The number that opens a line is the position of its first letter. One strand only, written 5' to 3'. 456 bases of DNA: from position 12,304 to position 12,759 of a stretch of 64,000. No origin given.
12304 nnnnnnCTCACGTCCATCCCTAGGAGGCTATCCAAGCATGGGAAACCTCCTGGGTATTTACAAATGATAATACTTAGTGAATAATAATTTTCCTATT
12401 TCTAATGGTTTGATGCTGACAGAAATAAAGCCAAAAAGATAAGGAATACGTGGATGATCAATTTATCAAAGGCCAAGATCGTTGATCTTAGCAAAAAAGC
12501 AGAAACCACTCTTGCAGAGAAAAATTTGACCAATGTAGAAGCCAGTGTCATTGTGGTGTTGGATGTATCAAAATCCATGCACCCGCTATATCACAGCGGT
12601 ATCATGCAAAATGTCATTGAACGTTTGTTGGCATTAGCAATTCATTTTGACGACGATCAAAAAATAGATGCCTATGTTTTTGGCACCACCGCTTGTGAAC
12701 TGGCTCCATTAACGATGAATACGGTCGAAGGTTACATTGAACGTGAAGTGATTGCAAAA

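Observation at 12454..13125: vWA/MIDAS protein with a TerD-like N-terminal motif directly downstream of the giant cytochrome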

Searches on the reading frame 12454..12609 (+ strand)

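Call 39: search_protein_families(library=pfam, proteins=[window:12454-12609:+], max_evalue=10)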
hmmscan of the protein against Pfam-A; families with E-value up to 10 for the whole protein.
seq(52 aa): 1 family
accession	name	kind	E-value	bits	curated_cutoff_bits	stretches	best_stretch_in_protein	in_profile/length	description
PF10138.15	vWA-TerF-like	-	0.0049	17.5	29.4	1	30-52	2-24/200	vWA found in TerF C terminus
